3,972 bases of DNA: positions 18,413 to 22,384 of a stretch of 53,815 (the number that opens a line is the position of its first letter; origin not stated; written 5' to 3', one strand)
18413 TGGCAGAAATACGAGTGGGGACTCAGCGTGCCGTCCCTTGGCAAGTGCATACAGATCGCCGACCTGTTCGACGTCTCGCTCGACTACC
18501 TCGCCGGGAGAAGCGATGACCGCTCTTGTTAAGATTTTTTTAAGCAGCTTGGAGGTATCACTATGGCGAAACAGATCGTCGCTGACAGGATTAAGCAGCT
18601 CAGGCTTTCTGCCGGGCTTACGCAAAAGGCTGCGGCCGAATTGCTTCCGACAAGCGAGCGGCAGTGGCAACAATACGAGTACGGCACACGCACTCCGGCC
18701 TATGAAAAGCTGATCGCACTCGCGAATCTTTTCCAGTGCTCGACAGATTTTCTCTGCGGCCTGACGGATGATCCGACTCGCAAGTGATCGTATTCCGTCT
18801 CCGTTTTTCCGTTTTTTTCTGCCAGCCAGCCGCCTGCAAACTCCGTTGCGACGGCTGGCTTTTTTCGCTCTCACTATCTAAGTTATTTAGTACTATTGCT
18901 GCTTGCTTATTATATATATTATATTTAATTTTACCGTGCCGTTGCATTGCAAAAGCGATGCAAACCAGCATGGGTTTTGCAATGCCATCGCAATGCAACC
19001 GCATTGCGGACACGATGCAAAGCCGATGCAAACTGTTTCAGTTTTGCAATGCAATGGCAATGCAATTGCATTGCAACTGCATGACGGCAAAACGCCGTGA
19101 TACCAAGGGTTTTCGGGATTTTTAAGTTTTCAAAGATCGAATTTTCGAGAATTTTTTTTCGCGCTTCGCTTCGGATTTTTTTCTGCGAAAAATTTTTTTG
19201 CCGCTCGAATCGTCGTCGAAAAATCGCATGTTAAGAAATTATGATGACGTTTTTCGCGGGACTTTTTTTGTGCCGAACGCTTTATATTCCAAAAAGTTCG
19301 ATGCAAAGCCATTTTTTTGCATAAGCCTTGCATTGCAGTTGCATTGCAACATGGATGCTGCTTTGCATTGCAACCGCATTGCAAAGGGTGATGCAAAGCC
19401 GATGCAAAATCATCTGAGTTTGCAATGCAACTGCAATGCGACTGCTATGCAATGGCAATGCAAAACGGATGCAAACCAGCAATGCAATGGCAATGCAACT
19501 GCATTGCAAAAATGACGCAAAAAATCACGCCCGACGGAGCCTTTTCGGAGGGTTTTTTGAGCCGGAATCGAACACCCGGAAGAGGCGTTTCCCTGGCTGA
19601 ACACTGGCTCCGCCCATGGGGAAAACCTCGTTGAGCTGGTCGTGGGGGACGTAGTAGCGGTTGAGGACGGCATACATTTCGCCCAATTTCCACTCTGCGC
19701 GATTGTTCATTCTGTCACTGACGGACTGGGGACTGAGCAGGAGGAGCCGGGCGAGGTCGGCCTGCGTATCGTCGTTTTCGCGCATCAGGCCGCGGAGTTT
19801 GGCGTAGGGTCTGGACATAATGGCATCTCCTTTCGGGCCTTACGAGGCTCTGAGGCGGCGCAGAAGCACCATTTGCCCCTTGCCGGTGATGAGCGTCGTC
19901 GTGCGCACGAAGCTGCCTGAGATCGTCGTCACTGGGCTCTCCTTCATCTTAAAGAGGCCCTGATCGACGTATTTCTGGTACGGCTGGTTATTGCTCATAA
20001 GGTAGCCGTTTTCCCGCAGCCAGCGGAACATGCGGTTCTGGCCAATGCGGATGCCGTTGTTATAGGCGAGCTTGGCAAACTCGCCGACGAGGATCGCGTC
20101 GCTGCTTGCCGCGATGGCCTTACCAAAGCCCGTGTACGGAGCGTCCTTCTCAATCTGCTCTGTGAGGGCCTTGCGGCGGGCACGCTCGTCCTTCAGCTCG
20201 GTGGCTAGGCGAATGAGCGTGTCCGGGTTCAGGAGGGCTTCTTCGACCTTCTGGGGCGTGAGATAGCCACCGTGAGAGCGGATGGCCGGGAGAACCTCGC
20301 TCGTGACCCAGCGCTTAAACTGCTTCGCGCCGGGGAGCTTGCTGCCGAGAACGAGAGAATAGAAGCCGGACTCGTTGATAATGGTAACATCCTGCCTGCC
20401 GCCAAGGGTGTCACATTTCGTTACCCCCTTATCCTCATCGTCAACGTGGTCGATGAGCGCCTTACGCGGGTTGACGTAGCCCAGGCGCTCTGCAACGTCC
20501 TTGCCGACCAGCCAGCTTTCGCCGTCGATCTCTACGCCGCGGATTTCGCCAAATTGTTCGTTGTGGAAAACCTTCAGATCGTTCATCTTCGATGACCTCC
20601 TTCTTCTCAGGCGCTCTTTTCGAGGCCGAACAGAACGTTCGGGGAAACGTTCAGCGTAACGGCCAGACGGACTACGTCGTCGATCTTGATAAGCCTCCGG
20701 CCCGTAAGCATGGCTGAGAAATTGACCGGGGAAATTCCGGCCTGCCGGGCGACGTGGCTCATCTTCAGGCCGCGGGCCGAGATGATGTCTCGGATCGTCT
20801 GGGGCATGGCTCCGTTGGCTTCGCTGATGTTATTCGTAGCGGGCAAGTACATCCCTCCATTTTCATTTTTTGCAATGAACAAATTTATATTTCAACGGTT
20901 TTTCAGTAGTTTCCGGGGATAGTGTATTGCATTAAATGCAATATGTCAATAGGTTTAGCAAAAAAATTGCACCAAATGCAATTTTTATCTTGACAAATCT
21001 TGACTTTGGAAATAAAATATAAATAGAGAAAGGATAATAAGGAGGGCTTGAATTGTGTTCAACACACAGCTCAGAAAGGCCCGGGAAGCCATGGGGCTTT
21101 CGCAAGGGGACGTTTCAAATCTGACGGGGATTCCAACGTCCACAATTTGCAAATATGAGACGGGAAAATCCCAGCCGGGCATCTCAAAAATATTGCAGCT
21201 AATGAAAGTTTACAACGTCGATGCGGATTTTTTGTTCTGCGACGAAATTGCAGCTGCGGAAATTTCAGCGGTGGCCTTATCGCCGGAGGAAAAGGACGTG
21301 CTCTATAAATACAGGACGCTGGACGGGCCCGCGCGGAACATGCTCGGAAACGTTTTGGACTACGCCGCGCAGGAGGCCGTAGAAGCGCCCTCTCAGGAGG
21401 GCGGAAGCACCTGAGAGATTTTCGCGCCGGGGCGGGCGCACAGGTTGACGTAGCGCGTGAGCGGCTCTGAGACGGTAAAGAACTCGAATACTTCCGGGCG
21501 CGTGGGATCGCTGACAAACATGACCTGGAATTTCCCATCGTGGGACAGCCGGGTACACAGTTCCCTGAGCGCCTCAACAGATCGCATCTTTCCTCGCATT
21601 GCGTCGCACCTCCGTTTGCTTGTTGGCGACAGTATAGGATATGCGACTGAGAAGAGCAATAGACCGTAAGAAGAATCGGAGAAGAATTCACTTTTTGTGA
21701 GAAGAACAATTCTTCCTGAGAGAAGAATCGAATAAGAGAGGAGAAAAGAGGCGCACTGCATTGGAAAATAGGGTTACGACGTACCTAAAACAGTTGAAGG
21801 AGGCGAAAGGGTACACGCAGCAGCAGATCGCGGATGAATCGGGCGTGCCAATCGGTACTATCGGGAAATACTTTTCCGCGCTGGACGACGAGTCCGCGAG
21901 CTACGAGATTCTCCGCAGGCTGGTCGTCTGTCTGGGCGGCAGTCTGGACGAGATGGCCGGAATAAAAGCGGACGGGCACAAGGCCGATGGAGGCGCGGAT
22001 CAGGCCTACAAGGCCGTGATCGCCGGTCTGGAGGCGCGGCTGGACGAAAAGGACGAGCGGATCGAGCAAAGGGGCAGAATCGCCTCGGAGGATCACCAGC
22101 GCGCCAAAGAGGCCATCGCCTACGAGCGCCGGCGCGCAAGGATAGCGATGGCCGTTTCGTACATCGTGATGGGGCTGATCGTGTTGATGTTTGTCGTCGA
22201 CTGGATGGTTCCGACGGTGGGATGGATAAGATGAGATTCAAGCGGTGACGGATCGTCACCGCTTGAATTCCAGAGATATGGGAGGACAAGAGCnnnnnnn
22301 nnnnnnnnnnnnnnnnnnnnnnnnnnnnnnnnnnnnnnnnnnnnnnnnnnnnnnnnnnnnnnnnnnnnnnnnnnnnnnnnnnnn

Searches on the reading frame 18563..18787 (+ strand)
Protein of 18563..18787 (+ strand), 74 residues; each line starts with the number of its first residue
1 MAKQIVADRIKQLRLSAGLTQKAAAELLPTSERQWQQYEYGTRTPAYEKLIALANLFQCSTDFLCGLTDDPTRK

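Call 9: search_protein_families(library=pfam, max_evalue=0.01, proteins=[window:18563-18787:+])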
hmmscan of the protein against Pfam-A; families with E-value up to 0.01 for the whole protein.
window:18563-18787:+ (74 aa): 3 families
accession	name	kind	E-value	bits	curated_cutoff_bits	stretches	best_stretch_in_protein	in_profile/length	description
PF13560.12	HTH_31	-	1.8e-10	41.4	27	1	7-60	3-57/64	Helix-turn-helix domain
PF01381.28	HTH_3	-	3.3e-10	40.3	23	1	10-64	1-55/55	Helix-turn-helix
PF12844.13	HTH_19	-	3.7e-08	33.6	30.2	1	9-60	3-54/64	Helix-turn-helix domain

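Call 84: search_protein_families(library=phrogs, max_evalue=0.001, proteins=[window:18563-18787:+])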
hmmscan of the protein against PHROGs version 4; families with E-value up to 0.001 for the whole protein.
window:18563-18787:+ (74 aa): 14 families
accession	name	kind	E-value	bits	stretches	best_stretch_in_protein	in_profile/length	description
phrog_8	-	transcription regulation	2.8e-16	60.9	1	5-72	76-143/346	transcriptional regulator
phrog_3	-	transcription regulation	1.7e-09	39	1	3-70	86-151/430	transcriptional repressor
phrog_4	-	transcription regulation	8.2e-09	35.9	1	4-71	135-198/400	transcriptional repressor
phrog_4836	-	transcription regulation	2.1e-07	31.7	1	7-64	77-134/194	CII-like regulator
phrog_2328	-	transcription regulation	3.4e-07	31.1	1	6-71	16-81/128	transcriptional repressor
phrog_2439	-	transcription regulation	1.4e-06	28.4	1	4-68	6-70/367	transcriptional regulator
phrog_2967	-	transcription regulation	2.3e-06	28.3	1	2-67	7-72/225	transcriptional regulator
phrog_7396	-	unknown function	3.5e-06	27.8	1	4-73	14-86/227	-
phrog_6499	-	transcription regulation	4.4e-06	27.2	1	8-59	9-66/157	transcriptional regulator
phrog_5823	-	transcription regulation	4.5e-06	27.1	1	6-68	7-70/404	transcriptional regulator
phrog_147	-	transcription regulation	5.6e-06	27.7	1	6-58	5-60/100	transcriptional regulator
phrog_2104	-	unknown function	7.7e-06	27.1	1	3-52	37-88/103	-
phrog_4739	-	unknown function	4.7e-05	24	1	6-64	68-126/167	-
phrog_7241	-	transcription regulation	0.00059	20.9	1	10-64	66-120/122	transcriptional regulator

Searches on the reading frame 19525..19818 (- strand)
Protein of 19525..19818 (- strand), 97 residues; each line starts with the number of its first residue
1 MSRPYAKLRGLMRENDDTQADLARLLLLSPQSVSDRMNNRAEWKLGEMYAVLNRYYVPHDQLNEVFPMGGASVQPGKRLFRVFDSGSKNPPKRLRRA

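Call 9: search_protein_families(library=pfam, max_evalue=0.01, proteins=[window:19525-19818:-])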
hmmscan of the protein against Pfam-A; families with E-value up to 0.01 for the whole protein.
window:19525-19818:- (97 aa): 3 families
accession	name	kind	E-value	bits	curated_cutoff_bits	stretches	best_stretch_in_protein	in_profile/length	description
PF05339.17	DUF739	-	6e-07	30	27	1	1-64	1-64/69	Protein of unknown function (DUF739)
PF12802.13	MarR_2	-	0.00095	19.7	27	1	10-38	13-42/61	MarR family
PF01381.28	HTH_3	-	0.0059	17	23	1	12-58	5-51/55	Helix-turn-helix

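Call 84: search_protein_families(library=phrogs, max_evalue=0.001, proteins=[window:19525-19818:-])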
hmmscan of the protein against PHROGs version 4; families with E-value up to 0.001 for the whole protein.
window:19525-19818:- (97 aa): 2 families
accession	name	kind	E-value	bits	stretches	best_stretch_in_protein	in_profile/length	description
phrog_3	-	transcription regulation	0.0001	23.2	1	3-66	88-146/430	transcriptional repressor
phrog_4583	-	transcription regulation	0.00031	21.7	1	7-51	14-58/81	transcriptional repressor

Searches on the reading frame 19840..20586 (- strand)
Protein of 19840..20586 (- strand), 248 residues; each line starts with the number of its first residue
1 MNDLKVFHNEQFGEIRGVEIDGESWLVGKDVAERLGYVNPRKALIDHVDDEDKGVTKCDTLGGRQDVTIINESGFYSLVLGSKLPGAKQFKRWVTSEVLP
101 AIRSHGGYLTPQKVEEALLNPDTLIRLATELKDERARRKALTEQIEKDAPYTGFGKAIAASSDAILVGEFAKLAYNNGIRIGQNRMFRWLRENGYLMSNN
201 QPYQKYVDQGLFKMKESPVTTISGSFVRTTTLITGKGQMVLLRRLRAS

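Call 9: search_protein_families(library=pfam, max_evalue=0.01, proteins=[window:19840-20586:-])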
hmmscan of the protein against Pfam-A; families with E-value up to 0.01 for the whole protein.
window:19840-20586:- (248 aa): 2 families
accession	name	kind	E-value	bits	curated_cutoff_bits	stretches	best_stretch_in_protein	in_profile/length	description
PF02498.22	Bro-N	-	4.9e-25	88.4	25.6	1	14-100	1-96/96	BRO family, N-terminal domain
PF03374.19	ANT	-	1.1e-22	80.8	25.3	1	143-246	2-106/108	Phage antirepressor protein KilAC domain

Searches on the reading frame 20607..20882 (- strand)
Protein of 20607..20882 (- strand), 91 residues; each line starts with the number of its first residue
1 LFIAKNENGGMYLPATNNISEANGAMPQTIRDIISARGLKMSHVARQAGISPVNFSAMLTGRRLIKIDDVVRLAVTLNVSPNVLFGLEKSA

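Call 9: search_protein_families(library=pfam, max_evalue=0.01, proteins=[window:20607-20882:-])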
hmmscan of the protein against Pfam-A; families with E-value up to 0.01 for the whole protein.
window:20607-20882:- (91 aa): 5 families
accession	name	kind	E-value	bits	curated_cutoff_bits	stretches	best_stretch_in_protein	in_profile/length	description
PF13560.12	HTH_31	-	9.4e-08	32.7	27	1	36-82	12-59/64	Helix-turn-helix domain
PF13443.12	HTH_26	-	1.5e-05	25.6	22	1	30-88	2-61/63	Cro/C1-type HTH DNA-binding domain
PF12844.13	HTH_19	-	8.5e-05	22.8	30.2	1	30-85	4-59/64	Helix-turn-helix domain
PF01381.28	HTH_3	-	0.00012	22.4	23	1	36-83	7-54/55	Helix-turn-helix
PF13744.12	HTH_37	-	0.0026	18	27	1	28-62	21-55/80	Helix-turn-helix domain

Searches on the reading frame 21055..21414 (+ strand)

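Call 9: search_protein_families(library=pfam, max_evalue=0.01, proteins=[window:21055-21414:+])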
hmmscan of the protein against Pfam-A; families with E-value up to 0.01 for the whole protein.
window:21055-21414:+ (119 aa): 5 families
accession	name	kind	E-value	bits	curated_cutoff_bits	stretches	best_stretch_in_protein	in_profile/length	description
PF01381.28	HTH_3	-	2.1e-12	47.3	23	1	6-60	1-55/55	Helix-turn-helix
PF13560.12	HTH_31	-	5.3e-10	39.9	27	1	5-58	5-59/64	Helix-turn-helix domain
PF12844.13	HTH_19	-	5.1e-07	29.9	30.2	1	6-60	4-58/64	Helix-turn-helix domain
PF13413.12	HTH_25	-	2.5e-05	24.5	24.6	1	5-38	1-34/62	Helix-turn-helix domain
PF15731.11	MqsA_antitoxin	-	8.1e-05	23.2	30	1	5-58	73-125/131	Antitoxin component of bacterial toxin-antitoxin system, MqsA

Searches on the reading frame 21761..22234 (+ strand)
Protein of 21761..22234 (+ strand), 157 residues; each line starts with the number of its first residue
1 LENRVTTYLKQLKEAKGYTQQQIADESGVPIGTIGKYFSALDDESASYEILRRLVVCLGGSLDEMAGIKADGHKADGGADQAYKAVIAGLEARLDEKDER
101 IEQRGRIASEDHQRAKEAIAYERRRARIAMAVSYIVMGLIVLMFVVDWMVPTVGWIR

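Call 10: search_protein_families(library=pfam, max_evalue=0.01, proteins=[window:21761-22234:+])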
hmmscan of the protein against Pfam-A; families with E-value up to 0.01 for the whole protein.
window:21761-22234:+ (157 aa): 2 families
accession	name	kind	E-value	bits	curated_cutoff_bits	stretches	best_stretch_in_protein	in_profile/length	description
PF01381.28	HTH_3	-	9.8e-08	32.4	23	1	9-64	1-54/55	Helix-turn-helix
PF13560.12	HTH_31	-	1.1e-05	26.1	27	1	8-65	5-61/64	Helix-turn-helix domain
